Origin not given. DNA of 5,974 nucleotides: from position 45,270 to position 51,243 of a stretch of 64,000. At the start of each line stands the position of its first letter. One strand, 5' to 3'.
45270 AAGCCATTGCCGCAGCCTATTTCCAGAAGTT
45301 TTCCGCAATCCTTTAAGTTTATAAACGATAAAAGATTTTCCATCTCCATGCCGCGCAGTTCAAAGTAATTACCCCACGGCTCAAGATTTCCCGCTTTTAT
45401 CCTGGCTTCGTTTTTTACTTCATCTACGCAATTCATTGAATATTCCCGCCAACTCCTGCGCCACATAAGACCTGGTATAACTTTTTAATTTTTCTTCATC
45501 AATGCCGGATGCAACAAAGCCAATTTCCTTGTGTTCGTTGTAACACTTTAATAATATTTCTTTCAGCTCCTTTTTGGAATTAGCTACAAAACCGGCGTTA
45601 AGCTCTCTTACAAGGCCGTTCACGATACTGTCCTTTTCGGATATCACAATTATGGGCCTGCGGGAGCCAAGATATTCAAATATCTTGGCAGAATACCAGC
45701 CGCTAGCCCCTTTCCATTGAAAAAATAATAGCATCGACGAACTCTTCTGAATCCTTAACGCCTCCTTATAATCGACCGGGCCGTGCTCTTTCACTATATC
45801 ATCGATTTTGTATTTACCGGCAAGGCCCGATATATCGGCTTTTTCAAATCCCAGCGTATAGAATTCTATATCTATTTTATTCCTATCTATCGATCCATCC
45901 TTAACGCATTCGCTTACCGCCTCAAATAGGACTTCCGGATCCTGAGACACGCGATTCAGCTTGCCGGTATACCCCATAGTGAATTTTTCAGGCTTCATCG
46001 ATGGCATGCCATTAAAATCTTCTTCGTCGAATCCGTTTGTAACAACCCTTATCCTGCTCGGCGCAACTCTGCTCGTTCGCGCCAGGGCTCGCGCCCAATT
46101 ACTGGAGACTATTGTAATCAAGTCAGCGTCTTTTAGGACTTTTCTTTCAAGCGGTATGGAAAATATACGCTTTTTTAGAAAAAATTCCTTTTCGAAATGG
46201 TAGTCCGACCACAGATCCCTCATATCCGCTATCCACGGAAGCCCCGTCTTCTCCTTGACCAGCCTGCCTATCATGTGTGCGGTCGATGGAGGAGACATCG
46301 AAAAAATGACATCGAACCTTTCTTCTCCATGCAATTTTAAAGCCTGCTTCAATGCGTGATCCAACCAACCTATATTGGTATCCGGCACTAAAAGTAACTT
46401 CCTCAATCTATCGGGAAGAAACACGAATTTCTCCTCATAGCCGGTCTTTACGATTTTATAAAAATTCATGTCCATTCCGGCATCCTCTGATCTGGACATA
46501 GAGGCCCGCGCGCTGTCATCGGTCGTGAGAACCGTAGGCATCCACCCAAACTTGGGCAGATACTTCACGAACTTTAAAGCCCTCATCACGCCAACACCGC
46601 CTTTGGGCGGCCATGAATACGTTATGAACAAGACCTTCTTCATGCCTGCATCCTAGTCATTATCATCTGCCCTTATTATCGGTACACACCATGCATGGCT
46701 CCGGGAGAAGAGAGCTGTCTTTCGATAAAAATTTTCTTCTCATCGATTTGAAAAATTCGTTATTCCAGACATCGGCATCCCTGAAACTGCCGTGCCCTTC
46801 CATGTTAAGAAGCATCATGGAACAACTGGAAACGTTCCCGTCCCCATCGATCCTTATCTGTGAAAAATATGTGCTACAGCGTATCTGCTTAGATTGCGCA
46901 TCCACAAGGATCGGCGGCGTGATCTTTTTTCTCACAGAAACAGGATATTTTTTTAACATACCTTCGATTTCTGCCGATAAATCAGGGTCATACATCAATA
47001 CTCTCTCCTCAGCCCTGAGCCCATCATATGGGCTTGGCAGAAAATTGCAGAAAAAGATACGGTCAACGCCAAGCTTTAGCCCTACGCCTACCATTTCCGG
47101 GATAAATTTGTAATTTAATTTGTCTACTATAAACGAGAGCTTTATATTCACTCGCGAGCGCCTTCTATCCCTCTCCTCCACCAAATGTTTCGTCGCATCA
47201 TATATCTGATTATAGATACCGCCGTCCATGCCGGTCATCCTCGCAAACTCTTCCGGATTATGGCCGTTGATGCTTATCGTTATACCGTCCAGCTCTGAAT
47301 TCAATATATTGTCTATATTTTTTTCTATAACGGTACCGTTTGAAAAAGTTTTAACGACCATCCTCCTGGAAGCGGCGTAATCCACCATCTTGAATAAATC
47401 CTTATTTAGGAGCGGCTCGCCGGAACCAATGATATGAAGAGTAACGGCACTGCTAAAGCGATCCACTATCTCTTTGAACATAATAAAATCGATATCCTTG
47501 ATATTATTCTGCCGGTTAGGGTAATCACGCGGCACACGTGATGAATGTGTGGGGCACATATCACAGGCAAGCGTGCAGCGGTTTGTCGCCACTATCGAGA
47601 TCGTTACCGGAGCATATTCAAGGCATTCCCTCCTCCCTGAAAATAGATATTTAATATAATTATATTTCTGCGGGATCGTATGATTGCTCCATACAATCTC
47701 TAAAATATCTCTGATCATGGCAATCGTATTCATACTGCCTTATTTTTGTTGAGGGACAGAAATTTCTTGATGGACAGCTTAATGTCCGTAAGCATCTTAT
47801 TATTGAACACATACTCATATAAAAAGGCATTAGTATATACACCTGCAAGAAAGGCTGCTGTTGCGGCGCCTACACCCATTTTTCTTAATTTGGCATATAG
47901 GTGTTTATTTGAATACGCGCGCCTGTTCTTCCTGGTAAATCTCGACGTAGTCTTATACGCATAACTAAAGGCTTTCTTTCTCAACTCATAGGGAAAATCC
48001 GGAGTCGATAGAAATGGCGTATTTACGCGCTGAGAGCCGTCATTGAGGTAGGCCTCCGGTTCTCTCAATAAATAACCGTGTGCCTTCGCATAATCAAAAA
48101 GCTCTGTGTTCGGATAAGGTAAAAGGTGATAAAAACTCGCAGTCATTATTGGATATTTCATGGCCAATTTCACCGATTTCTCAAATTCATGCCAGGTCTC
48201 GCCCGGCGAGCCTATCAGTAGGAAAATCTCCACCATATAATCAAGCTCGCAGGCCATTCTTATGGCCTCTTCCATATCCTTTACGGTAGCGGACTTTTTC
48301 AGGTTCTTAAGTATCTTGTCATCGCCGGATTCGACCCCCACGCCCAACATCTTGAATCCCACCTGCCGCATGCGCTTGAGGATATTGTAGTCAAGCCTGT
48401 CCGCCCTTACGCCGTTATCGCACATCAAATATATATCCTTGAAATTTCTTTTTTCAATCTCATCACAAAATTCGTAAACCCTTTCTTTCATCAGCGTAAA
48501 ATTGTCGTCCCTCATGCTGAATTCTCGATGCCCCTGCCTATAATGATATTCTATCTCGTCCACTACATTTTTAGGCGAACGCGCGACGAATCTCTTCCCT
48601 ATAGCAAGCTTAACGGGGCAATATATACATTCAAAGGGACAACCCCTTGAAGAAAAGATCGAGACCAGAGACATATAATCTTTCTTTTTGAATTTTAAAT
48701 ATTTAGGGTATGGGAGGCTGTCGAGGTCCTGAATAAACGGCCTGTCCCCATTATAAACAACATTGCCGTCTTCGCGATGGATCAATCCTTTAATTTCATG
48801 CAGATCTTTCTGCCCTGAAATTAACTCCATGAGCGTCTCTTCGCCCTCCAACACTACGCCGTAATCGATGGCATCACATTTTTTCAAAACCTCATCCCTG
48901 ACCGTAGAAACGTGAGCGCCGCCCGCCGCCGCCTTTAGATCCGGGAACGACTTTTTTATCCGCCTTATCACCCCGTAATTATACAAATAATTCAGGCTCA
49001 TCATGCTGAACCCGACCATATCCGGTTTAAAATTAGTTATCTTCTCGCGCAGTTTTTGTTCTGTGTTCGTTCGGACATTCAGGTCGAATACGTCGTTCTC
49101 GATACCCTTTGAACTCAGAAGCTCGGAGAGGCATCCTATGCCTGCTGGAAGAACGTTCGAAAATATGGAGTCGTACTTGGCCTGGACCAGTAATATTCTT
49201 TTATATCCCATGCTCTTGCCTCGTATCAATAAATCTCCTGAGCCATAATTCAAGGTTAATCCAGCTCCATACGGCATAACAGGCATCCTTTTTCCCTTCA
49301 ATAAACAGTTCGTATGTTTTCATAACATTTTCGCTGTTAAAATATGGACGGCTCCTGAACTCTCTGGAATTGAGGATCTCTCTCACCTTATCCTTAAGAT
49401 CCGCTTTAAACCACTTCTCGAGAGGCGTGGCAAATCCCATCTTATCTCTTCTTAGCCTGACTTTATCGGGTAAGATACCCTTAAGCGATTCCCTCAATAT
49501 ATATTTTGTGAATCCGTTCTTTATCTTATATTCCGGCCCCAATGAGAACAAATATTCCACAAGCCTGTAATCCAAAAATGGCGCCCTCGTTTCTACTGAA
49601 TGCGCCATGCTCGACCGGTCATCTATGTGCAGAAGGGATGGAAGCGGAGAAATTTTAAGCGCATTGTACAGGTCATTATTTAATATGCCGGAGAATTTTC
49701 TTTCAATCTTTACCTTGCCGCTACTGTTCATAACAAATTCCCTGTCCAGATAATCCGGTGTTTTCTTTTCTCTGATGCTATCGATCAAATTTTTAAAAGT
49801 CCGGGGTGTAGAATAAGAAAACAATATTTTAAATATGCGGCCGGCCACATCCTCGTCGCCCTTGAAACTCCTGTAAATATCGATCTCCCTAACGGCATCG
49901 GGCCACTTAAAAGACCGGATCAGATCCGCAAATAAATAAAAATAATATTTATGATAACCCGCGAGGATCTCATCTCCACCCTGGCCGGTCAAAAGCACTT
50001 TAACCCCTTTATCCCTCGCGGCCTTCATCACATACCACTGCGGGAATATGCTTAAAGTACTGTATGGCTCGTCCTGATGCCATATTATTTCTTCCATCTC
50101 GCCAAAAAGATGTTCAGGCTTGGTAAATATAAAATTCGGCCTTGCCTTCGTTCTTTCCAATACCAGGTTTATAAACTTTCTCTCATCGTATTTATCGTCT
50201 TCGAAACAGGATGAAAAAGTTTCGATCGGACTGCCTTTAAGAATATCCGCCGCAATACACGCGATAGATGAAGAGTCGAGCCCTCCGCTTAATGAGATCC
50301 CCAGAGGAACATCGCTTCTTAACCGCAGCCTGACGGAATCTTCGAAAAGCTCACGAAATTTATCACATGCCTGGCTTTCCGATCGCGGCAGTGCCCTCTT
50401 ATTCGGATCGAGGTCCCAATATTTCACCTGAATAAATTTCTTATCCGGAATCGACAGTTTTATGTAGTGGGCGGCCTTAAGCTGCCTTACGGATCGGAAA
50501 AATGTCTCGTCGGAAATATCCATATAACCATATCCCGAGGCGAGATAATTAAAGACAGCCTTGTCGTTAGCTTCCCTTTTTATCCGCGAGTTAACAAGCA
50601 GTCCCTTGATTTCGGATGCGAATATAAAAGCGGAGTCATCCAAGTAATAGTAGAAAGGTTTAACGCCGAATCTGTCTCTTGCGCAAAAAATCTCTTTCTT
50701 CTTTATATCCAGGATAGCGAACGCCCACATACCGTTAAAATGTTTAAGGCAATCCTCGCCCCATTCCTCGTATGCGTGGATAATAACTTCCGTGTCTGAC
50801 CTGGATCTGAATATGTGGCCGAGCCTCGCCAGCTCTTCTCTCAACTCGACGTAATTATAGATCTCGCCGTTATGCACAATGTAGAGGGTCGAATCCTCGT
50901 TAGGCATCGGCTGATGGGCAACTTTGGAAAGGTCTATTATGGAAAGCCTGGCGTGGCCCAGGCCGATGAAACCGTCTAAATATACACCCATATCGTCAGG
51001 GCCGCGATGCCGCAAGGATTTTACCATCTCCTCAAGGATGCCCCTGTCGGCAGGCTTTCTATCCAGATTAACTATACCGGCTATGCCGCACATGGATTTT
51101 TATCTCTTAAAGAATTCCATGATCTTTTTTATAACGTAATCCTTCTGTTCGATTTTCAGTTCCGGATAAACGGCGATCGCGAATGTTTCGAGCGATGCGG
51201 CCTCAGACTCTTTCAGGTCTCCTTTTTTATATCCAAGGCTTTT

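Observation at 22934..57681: Three to four adjacent polyprenyl-phosphate-sugar synthase + GT-C membrane transferase pairs in one locus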

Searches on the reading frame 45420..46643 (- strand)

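Call 5: search_protein_families(library=pfam, proteins=[window:45420-46643:-], max_evalue=0.01)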
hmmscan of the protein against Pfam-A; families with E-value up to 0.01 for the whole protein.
window:45420-46643:- (407 aa): 2 families
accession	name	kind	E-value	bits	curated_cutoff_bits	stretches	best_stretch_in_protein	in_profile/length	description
PF13579.12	Glyco_trans_4_4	-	3e-16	60.6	29.7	1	21-204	6-158/158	Glycosyl transferase 4-like domain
PF13439.12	Glyco_transf_4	-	2.6e-12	47.5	28.5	1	23-208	9-169/170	Glycosyltransferase Family 4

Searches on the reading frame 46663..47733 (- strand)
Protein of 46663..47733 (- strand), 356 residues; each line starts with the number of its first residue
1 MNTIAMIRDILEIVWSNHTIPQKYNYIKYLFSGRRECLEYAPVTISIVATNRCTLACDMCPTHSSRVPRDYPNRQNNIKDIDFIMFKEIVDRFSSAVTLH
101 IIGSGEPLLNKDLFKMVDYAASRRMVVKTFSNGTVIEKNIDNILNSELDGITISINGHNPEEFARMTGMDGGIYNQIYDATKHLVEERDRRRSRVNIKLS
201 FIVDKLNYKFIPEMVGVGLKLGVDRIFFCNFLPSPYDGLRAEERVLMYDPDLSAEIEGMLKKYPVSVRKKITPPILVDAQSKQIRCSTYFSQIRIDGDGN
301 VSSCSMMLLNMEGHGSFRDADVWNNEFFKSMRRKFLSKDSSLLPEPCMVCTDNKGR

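Call 5: search_protein_families(library=pfam, proteins=[window:46663-47733:-], max_evalue=0.01)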
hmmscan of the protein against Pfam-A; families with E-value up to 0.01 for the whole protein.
window:46663-47733:- (356 aa): 2 families
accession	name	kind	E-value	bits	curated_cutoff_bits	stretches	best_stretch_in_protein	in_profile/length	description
PF04055.27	Radical_SAM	-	1.2e-14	55.3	29.5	1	48-187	2-139/166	Radical SAM superfamily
PF13186.11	SPASM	-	0.0002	22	21.5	1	286-351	1-67/67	Iron-sulfur cluster-binding domain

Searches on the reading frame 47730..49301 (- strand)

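Call 5: search_protein_families(library=pfam, proteins=[window:47730-49301:-], max_evalue=0.01)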
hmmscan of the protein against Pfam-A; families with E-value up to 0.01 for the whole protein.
window:47730-49301:- (523 aa): 2 families
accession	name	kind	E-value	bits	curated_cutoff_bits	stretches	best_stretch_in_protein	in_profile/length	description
PF04055.27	Radical_SAM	-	2.5e-21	77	29.5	1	217-379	3-165/166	Radical SAM superfamily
PF02310.24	B12-binding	-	5.9e-17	62.1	32.1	1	49-160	11-120/121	B12 binding domain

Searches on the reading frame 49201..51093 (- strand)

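Call 5: search_protein_families(library=pfam, proteins=[window:49201-51093:-], max_evalue=0.01)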
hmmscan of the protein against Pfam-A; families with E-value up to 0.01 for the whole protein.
window:49201-51093:- (630 aa): 4 families
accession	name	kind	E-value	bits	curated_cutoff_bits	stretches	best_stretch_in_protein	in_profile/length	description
PF00733.27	Asn_synthase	-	2.4e-86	291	21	1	245-619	1-354/354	Asparagine synthase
PF13537.11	GATase_7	-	4.9e-47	159.4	25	1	47-166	1-122/123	Glutamine amidotransferase domain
PF13522.11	GATase_6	-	3.9e-46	156.7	27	1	32-161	1-130/130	Glutamine amidotransferase domain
PF12481.13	DUF3700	-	0.00032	20.7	27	1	71-163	78-173/228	Aluminium induced protein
